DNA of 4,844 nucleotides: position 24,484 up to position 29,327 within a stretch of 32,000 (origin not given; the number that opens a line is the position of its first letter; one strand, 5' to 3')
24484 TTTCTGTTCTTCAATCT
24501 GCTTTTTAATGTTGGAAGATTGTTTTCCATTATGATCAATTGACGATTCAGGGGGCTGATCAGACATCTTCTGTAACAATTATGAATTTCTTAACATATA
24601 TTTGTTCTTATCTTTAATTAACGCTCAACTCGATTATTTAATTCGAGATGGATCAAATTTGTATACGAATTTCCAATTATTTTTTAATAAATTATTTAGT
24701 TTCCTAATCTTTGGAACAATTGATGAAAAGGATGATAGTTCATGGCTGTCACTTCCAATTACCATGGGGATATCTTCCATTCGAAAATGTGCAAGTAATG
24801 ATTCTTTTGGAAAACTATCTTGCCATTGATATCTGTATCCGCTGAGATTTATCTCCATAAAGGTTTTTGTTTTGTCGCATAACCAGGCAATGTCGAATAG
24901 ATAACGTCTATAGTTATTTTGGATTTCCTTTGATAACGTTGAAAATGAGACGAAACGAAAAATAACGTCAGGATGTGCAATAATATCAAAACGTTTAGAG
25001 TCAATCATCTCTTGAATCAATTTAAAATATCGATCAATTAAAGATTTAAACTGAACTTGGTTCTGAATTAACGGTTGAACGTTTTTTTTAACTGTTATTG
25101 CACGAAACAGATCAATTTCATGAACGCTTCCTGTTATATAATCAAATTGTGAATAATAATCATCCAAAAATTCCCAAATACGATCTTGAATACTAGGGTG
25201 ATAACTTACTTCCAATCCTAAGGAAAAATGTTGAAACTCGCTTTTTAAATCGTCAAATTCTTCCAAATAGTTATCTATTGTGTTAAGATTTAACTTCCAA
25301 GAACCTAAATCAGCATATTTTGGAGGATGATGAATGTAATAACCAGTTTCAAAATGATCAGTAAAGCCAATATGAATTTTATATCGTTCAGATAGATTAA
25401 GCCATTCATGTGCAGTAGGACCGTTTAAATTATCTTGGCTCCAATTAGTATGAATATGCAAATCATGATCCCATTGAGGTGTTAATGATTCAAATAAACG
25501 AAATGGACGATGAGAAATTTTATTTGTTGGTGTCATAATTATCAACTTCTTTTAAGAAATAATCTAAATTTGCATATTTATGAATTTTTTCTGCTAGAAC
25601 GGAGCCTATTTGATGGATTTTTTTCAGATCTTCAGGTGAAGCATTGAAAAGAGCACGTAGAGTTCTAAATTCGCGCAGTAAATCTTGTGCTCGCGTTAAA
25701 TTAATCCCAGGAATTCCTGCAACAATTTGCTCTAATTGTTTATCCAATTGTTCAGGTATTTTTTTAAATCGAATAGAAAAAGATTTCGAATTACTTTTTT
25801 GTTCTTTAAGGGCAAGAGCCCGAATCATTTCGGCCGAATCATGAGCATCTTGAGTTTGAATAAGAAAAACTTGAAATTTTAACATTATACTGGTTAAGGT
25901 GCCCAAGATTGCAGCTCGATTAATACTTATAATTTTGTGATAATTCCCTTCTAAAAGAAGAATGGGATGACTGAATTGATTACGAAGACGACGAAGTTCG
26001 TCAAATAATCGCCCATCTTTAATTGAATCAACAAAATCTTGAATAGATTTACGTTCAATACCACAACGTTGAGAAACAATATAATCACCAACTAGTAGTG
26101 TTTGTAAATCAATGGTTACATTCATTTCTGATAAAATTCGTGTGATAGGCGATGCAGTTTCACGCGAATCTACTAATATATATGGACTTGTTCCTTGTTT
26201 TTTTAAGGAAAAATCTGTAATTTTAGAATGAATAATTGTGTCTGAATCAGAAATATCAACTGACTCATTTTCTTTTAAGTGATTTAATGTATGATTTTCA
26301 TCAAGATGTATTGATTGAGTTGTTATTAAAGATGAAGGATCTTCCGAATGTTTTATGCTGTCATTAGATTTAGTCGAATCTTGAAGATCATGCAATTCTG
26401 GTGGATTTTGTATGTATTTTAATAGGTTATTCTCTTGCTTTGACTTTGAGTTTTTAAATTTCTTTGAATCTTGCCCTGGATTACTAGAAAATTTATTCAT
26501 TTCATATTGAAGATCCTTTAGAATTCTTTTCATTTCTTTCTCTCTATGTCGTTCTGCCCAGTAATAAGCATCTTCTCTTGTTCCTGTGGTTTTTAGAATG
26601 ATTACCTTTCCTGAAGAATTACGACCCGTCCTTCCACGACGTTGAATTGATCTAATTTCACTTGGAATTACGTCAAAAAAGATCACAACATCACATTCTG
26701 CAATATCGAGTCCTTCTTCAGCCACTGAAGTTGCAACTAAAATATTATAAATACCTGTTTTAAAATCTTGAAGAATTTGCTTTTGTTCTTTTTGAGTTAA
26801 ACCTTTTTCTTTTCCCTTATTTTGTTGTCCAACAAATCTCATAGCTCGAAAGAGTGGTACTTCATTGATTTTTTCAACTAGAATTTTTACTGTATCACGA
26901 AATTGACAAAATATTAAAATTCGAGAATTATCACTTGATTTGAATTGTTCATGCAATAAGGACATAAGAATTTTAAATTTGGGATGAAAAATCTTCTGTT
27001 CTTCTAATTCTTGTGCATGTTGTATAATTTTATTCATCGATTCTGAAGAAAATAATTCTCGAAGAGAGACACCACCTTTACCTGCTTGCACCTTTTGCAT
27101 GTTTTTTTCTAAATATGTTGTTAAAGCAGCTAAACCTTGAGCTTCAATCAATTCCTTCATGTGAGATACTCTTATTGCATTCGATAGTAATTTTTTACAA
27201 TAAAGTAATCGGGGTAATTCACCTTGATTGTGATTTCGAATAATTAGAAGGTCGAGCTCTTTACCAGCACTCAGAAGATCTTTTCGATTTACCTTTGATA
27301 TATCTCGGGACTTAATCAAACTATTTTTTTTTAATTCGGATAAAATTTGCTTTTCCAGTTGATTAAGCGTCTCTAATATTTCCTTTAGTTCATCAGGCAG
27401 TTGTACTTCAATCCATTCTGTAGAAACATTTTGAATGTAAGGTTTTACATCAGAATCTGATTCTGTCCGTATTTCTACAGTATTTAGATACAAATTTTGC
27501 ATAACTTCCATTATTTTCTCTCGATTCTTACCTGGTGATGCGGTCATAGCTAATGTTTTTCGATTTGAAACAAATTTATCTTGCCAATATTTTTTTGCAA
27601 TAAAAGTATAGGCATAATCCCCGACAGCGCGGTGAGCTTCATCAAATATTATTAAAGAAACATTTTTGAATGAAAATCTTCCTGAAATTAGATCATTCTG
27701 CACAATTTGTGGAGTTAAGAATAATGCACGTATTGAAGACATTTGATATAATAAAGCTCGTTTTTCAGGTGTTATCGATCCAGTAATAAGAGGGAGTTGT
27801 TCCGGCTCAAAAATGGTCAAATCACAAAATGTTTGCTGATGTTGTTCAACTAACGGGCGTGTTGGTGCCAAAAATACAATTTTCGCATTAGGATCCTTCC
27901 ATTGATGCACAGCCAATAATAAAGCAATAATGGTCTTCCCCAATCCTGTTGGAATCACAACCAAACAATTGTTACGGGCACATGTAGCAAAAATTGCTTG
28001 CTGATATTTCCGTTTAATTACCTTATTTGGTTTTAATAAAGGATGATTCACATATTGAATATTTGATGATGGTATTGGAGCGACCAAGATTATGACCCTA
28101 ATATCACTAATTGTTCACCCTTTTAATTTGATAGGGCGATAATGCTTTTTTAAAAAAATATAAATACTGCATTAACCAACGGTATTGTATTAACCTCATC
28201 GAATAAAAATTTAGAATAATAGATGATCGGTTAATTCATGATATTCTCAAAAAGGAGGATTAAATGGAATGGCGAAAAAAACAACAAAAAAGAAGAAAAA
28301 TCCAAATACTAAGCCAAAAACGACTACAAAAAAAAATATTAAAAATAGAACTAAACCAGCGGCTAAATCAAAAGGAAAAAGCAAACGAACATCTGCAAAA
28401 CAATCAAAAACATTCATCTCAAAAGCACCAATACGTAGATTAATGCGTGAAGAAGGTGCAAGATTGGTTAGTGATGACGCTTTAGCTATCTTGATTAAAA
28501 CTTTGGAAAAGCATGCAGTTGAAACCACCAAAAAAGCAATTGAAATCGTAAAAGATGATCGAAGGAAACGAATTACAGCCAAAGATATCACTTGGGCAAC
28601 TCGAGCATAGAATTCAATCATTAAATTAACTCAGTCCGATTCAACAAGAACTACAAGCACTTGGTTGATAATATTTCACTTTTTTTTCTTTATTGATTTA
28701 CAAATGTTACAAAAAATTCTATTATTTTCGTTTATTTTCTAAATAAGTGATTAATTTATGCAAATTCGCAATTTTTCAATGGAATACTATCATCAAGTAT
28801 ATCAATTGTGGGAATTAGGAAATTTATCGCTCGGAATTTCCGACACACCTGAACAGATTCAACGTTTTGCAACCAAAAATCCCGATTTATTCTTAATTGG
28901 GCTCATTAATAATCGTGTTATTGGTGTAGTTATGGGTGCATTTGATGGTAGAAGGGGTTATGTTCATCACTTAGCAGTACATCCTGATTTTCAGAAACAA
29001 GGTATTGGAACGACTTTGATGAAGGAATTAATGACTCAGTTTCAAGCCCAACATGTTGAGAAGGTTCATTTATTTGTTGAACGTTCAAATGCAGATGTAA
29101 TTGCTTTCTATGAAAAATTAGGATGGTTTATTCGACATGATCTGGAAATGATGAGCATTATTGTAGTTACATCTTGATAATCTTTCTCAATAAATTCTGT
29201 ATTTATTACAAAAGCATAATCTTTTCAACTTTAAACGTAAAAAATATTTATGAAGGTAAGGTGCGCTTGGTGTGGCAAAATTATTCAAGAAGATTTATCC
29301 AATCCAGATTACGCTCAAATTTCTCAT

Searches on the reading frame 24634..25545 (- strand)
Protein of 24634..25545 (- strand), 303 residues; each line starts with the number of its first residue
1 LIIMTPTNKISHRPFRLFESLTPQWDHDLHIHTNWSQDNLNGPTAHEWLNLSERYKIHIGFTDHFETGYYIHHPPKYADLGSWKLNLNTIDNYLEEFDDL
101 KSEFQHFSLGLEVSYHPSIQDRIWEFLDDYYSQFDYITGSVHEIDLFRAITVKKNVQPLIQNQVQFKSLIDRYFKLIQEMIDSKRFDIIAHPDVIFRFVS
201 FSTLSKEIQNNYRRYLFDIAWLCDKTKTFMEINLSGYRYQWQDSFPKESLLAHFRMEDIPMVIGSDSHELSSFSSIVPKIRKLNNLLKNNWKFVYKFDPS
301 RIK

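Call 6: search_protein_families(library=pfam, proteins=[window:24634-25545:-], max_evalue=0.01)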
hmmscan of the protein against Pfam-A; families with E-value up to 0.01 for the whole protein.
window:24634-25545:- (303 aa): 1 family
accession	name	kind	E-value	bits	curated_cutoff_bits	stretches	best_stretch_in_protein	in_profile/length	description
PF02811.25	PHP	-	2.3e-08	35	26.4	1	28-233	1-162/164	PHP domain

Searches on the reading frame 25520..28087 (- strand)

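Call 6: search_protein_families(library=pfam, proteins=[window:25520-28087:-], max_evalue=0.01)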
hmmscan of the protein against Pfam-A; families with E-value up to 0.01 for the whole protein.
window:25520-28087:- (855 aa): 10 families
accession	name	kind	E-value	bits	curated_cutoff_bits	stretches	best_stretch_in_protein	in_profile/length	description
PF02732.21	ERCC4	-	7.1e-31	107.4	24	1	639-757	1-139/140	ERCC4 domain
PF00270.35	DEAD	-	1.4e-24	87.2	26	1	27-191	2-166/167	DEAD/DEAH box helicase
PF00271.37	Helicase_C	-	3.9e-24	85.5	23.5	1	370-490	2-109/110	Helicase conserved C-terminal domain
PF04851.21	ResIII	-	1.3e-18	67.9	22.5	1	26-185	5-162/164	Type III restriction enzyme, res subunit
PF21210.2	RNA_helicase_helical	-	1.1e-08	35.5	27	1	246-355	5-107/108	Putative ATP-dependent RNA helicase, helical bundle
PF12826.13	HHH_2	-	2.4e-08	34.5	27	1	791-838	7-54/64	Helix-hairpin-helix motif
PF14520.12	HHH_5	-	9.1e-07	29.7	27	1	789-837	4-53/57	Helix-hairpin-helix domain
PF22590.2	Cas3-like_C_2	-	2.3e-06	28.2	27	1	415-491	36-105/106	CRISPR-associated nuclease/helicase Cas3, C-terminal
PF00633.29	HHH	-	0.0011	19.1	24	1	810-838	2-30/30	Helix-hairpin-helix motif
PF02562.22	PhoH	-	0.0035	17.3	27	0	28-84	8-63/205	PhoH-like protein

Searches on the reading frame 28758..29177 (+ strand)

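Call 6: search_protein_families(library=pfam, proteins=[window:28758-29177:+], max_evalue=0.01)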
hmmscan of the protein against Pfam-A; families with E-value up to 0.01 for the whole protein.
window:28758-29177:+ (139 aa): 10 families
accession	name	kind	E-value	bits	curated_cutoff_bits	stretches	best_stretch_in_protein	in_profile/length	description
PF00583.31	Acetyltransf_1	-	2.9e-21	76.3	20.7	1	30-123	20-116/116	Acetyltransferase (GNAT) family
PF13508.13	Acetyltransf_7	-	9.6e-15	55.2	27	1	45-123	5-82/84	Acetyltransferase (GNAT) domain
PF13673.13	Acetyltransf_10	-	2.9e-14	53.6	23.6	1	31-123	19-107/128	Acetyltransferase (GNAT) domain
PF08445.16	FR47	-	4.9e-08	33.3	22.1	1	47-123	2-77/86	FR47-like protein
PF13480.13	Acetyltransf_6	-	1.9e-05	25.3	22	1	51-105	80-134/143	Acetyltransferase (GNAT) domain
PF13527.13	Acetyltransf_9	-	5.2e-05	23.7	25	1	67-123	73-124/127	Acetyltransferase (GNAT) domain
PF13302.13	Acetyltransf_3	-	0.00041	21.5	25.4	1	45-122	56-136/138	Acetyltransferase (GNAT) domain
PF12568.14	PanZ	-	0.0006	19.7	22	1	30-102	26-95/128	Acetyltransferase (GNAT) domain, PanZ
PF09924.15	LPG_synthase_C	-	0.0026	17.3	27.5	1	35-105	173-243/298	Phosphatidylglycerol lysyltransferase, C-terminal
PF14542.12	Acetyltransf_CG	-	0.004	17.7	30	1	68-100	26-58/80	GCN5-related N-acetyl-transferase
